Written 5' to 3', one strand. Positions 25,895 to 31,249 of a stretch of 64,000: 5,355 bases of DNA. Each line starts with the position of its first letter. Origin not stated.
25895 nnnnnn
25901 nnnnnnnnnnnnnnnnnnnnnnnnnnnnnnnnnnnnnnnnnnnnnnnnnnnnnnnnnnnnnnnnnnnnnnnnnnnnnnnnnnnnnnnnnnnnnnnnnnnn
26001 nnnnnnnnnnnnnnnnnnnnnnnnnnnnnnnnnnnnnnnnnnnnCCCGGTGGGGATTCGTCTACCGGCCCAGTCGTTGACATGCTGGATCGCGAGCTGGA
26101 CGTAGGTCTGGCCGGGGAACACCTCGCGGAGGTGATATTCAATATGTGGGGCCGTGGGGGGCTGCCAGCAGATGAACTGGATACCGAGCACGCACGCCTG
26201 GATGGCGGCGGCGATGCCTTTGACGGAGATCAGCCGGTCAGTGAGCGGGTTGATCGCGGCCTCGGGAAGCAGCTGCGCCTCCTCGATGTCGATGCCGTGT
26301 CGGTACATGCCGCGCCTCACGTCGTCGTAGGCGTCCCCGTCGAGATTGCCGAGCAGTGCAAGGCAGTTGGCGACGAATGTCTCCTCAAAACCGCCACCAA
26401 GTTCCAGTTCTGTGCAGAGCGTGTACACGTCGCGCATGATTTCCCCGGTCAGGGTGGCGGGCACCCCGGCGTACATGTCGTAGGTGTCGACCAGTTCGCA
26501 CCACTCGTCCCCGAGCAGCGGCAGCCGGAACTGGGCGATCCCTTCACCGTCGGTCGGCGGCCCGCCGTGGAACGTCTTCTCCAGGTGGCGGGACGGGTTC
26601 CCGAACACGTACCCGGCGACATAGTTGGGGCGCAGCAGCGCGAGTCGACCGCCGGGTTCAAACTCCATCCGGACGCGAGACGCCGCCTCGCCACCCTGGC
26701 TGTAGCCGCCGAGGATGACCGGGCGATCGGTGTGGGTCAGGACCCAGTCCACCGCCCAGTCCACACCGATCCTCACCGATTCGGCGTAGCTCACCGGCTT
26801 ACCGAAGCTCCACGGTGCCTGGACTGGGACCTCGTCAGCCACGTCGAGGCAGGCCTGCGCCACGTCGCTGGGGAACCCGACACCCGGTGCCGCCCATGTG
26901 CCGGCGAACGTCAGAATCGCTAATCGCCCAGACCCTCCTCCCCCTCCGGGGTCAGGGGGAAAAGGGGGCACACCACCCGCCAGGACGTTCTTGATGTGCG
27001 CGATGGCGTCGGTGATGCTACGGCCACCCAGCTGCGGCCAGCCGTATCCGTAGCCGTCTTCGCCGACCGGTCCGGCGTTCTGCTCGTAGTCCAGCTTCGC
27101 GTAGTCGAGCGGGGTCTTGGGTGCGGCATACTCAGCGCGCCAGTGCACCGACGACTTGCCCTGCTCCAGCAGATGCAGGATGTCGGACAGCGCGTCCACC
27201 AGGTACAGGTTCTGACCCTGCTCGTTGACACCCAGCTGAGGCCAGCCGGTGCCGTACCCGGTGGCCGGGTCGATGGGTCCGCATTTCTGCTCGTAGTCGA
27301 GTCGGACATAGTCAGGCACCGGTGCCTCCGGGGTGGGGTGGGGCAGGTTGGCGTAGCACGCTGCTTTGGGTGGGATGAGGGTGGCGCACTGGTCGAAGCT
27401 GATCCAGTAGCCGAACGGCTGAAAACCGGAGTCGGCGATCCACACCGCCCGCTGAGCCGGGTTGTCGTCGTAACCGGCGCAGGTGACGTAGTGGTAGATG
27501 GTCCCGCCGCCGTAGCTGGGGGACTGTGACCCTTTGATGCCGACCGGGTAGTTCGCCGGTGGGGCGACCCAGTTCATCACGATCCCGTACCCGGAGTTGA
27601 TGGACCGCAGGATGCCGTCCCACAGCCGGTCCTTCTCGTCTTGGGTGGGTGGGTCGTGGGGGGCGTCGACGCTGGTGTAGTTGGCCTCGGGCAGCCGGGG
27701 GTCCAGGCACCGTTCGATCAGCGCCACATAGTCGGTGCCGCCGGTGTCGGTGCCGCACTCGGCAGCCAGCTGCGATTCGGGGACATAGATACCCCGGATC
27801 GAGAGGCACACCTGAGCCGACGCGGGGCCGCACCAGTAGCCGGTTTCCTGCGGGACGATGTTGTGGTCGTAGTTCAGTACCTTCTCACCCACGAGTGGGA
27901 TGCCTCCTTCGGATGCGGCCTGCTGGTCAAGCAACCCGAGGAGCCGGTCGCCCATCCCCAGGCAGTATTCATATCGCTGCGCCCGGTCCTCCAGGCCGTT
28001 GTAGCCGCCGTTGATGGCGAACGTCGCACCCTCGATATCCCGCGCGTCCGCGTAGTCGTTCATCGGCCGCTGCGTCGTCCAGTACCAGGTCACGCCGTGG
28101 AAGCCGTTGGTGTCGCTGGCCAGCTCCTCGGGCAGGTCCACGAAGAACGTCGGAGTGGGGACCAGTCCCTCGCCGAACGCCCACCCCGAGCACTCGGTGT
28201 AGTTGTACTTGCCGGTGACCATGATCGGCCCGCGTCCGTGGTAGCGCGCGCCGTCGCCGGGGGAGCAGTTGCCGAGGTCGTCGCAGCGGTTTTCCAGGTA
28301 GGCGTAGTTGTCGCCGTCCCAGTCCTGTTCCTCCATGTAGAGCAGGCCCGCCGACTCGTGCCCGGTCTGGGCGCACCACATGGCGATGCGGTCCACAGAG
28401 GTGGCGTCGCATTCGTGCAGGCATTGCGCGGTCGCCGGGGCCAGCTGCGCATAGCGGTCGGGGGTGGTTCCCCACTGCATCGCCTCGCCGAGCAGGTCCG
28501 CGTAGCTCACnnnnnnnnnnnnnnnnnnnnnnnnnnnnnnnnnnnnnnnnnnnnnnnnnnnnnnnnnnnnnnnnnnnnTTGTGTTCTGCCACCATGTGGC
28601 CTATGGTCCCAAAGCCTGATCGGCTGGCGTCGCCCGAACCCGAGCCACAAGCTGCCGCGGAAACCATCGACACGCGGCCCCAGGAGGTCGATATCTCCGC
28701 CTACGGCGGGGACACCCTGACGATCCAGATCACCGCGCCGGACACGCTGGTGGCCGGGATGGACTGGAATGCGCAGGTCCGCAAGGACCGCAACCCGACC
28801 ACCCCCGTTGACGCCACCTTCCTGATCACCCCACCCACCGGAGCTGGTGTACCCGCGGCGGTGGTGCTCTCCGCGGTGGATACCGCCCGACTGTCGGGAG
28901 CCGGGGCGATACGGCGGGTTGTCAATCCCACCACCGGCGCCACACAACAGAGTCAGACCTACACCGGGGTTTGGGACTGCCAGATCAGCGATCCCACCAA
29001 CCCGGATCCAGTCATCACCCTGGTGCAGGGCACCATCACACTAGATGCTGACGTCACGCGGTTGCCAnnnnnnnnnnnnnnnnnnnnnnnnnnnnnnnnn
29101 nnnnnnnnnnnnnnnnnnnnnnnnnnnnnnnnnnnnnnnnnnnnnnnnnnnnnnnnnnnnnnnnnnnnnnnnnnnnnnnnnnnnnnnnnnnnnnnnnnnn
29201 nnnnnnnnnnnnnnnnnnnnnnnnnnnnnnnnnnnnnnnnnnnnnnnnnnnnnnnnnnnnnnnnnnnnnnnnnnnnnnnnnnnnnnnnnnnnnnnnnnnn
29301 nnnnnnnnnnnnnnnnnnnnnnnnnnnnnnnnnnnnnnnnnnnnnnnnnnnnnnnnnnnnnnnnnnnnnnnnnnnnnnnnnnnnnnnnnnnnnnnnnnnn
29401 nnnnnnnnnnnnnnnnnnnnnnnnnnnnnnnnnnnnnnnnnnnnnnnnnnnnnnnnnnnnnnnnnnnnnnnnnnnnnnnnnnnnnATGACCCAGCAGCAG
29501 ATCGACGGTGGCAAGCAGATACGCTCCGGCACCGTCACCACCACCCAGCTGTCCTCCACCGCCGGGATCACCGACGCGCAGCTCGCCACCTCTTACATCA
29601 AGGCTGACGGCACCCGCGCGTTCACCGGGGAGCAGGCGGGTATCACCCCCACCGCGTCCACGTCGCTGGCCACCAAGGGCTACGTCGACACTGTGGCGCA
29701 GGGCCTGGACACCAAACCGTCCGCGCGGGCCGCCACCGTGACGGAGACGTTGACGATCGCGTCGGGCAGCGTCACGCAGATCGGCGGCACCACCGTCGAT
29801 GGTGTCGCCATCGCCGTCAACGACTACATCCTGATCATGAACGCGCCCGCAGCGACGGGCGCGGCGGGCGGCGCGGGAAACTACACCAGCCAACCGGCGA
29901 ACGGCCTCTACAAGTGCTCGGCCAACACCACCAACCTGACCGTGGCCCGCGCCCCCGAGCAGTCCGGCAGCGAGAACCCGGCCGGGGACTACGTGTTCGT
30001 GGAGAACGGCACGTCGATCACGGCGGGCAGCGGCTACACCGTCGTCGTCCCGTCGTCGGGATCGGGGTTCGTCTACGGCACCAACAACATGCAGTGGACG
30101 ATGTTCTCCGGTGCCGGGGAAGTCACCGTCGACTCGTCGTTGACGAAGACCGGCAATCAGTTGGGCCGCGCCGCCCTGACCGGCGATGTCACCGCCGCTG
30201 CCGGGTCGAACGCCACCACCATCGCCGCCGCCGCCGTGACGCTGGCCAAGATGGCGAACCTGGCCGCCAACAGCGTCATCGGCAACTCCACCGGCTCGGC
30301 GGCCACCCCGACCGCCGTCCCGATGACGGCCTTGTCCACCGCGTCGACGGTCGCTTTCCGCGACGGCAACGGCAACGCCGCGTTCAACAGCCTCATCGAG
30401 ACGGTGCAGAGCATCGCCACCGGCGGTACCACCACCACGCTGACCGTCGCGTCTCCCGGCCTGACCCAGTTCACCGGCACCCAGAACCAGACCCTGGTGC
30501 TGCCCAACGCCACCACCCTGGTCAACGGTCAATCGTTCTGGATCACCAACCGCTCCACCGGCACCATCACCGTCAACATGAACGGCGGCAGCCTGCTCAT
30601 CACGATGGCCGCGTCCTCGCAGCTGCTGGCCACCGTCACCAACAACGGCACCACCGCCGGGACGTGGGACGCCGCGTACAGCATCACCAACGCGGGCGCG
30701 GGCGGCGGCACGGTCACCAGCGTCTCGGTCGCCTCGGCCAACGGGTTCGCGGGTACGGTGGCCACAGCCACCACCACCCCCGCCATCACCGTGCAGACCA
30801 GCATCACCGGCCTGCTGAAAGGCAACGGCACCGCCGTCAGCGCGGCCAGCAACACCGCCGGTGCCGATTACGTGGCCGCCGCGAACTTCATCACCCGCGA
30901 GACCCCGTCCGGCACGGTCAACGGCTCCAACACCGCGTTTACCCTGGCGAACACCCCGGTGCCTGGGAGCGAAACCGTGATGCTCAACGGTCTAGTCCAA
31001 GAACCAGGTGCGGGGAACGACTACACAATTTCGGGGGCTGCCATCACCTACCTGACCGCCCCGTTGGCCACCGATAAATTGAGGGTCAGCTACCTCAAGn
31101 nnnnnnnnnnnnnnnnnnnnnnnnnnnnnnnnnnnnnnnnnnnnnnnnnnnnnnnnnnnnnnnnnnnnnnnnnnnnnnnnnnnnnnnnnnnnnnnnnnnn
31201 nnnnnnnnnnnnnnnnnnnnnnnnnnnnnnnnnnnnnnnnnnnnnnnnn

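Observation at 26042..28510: Single 822-aa endolysin fusing LysA-type domains (GH19 plus C39-like peptidase) with a LysB-type cutinase/esterase domain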

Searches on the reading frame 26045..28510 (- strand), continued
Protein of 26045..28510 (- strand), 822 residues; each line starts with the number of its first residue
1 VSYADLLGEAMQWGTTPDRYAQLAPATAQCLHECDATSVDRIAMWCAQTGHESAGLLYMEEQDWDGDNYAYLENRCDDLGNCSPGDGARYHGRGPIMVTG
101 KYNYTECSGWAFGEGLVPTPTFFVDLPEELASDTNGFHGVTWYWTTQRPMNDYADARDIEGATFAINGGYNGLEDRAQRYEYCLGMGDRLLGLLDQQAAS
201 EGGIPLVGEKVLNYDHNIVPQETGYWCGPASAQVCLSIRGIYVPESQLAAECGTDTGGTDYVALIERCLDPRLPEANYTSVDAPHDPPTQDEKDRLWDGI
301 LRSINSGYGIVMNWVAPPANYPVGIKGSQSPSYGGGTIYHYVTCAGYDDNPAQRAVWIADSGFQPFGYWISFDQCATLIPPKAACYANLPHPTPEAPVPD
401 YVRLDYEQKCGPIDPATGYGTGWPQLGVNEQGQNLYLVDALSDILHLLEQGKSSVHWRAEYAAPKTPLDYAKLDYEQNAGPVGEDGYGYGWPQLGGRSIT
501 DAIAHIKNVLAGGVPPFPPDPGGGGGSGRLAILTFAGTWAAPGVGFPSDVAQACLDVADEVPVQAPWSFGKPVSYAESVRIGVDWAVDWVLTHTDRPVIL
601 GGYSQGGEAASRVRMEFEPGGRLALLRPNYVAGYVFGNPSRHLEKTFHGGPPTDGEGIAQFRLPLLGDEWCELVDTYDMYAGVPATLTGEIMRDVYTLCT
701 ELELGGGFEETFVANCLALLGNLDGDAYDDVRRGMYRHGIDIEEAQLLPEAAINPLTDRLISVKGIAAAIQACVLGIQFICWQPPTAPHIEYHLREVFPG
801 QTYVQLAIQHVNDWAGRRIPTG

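Call 77: find_encoding_contigs(protein=P0015, flank=8000, max_places=1)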
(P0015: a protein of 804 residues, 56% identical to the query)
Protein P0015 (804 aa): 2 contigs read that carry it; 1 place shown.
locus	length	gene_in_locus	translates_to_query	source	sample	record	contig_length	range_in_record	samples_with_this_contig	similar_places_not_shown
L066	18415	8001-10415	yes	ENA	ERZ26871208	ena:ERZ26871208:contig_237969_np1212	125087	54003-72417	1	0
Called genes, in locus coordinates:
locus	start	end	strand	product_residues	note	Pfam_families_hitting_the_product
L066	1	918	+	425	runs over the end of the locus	-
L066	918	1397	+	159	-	-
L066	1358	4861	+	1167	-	PF23918:DUF7257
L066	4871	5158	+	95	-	-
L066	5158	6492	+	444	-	-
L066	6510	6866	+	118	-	-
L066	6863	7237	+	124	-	-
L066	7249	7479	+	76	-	-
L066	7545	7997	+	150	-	-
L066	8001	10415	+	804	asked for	PF13529:Peptidase_C39_2, PF27131:Rv3766_C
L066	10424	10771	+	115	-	-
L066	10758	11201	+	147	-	-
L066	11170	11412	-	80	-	PF00462:Glutaredoxin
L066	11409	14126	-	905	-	PF09250:Prim-Pol, PF08706:D5_N, PF19263:DUF5906 (faint)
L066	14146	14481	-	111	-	-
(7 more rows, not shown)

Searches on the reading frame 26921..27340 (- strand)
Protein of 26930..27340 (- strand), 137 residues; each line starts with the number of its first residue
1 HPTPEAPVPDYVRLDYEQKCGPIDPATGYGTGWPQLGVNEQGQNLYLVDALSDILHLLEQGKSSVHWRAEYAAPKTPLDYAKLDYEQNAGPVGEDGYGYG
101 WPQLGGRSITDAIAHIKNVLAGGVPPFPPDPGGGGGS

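Call 8: search_protein_families(library=pfam, proteins=[window:26930-27340:-], max_evalue=10)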
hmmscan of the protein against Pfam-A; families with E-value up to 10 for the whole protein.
window:26930-27340:- (137 aa): 0 families

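Call 63: search_protein_families(library=phrogs, proteins=[window:26930-27340:-], max_evalue=0.001)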
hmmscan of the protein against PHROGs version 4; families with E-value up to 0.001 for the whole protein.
window:26930-27340:- (137 aa): 0 families

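Call 78: predict_structure(alignment_id=A4)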
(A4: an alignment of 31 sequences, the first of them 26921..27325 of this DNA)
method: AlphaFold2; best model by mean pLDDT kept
length: 135 residues; sequences in the alignment: 31
mean_pLDDT: 88.3   pTM: 0.80
mean pLDDT of the five models: 88.3, 87.4, 85.6, 85.6, 84.3
residues with pLDDT >= 90: 98; 70-90: 22; 50-70: 7; < 50: 8
segments of 3 or more residues with pLDDT < 50: 128-135
pLDDT, mean of each block of 10 residues (from residue 1): 91 97 96 95 96 90 84 95 95 94 96 89 56 36
secondary structure, 60 per line:
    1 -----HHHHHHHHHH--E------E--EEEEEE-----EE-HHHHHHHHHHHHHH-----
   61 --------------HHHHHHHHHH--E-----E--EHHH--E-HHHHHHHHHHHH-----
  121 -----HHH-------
elements in order: H6-15 E28-33 H42-55 H75-84 H104-115

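Call 82: fold_search(model_id=the predicted structure, library=pdb)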
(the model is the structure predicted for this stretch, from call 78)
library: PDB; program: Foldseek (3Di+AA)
matches with E <= 10: 17; with E <= 0.001: 0
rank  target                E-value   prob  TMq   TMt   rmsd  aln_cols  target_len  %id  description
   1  8p9y_A                4.0e+00  0.01  0.17  0.04  15.0       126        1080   13  SARS-CoV-2 S protein S:D614G mutant in 3-down with binding site of an entry inhibitor (released 2023-09-27)
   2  7fcd_B                4.6e+00  0.01  0.11  0.03  16.1        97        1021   11  Structure of the SARS-CoV-2 A372T spike glycoprotein (open) (released 2022-01-26)
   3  7fb3_B                4.6e+00  0.01  0.09  0.04  15.9        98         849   10  SARS-CoV-2 spike protein in one-RBD weak state after CTSL-treatment (released 2022-07-13)
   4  7aoi_BE               4.9e+00  0.02  0.15  0.07  12.1        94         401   17  Trypanosoma brucei mitochondrial ribosome large subunit assembly intermediate (released 2020-12-02)
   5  7fb1_C                4.9e+00  0.01  0.11  0.03  16.1        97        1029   10  SARS-CoV-2 spike protein in one-RBD open state (released 2022-07-13)
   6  7vhl_B                5.6e+00  0.01  0.14  0.04  18.9       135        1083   13  Double deletion S-2P trimer(1 Up) (released 2022-10-19)
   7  8gi9                  6.8e+00  0.01  0.15  0.09  10.3        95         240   16  Cation channelrhodopsin from Hyphochytrium catenoides (HcCCR) embedded in peptidisc (released 2023-07-26)
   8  8iu0                  6.8e+00  0.01  0.14  0.09  15.1       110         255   15  Cryo-EM structure of the potassium-selective channelrhodopsin HcKCR1 H225F mutant in lipid nanodisc (released 2023-09-06)
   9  8b9a_J                6.8e+00  0.01  0.10  0.08  21.1        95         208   15  S. cerevisiae replisome + Ctf4, bound by pol alpha primase. Complex engaged with a fork DNA substrate containing a 60  (released 2023-08-09)
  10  6ffl_A                7.2e+00  0.01  0.13  0.05  13.1        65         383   25  Maltose/maltodextrin-binding domain MalE from Bdellovibrio bacteriovorus bound to maltotriose (released 2018-01-24)
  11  8b9c_J                7.2e+00  0.00  0.11  0.09  21.2        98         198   13  S. cerevisiae pol alpha - replisome complex (released 2023-08-09)
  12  7eaz_A                7.2e+00  0.00  0.09  0.03  15.3        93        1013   13  Cryo-EM structure of SARS-CoV-2 Spike D614G variant, one RBD-up conformation 1 (released 2021-06-23)
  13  3flo_B                7.7e+00  0.00  0.11  0.09  20.8        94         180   16  Crystal structure of the carboxyl-terminal domain of yeast DNA polymerase alpha in complex with its B subunit (released 2009-06-09)
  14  6jmt_C                8.2e+00  0.02  0.20  0.09  12.2        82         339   13  Crystal structure of GIT/PIX complex (released 2020-05-20)
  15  7zh5_A                8.2e+00  0.01  0.15  0.04  17.1       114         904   10  SARS CoV Spike protein, Open conformation (released 2023-02-15)
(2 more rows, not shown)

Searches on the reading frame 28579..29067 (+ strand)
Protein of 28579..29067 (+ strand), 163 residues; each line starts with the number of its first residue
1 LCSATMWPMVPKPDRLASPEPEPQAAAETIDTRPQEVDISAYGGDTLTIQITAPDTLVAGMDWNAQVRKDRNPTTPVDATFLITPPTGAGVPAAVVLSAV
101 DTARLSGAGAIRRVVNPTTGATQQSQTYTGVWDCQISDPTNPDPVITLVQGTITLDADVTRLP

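Call 63: search_protein_families(library=phrogs, proteins=[window:28579-29067:+], max_evalue=0.001)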
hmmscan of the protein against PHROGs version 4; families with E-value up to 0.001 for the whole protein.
window:28579-29067:+ (163 aa): 1 family
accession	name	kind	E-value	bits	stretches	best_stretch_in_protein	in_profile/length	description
phrog_1084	-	unknown function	3.9e-09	37.6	1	32-161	3-116/123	unknown function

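Call 64: search_protein_families(library=pfam, proteins=[window:28579-29067:+], max_evalue=0.01)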
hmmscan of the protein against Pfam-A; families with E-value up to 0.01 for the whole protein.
window:28579-29067:+ (163 aa): 0 families

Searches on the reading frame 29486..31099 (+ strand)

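Call 63: search_protein_families(library=phrogs, proteins=[window:29486-31099:+], max_evalue=0.001)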
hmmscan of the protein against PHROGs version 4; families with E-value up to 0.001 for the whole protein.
window:29486-31099:+ (538 aa): 2 families
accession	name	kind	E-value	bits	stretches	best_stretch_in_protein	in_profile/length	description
phrog_27782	-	unknown function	1.8e-08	34.5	1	56-252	144-313/644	-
phrog_30390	-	unknown function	1.6e-07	31.2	2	100-265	545-704/766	-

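Call 64: search_protein_families(library=pfam, proteins=[window:29486-31099:+], max_evalue=0.01)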
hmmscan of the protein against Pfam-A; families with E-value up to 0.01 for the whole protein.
window:29486-31099:+ (538 aa): 1 family
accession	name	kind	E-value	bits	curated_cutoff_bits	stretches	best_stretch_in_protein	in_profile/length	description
PF19264.4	DUF5907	-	2.5e-05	24.8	27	1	222-278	4-58/80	Repeat of unknown function (DUF5907)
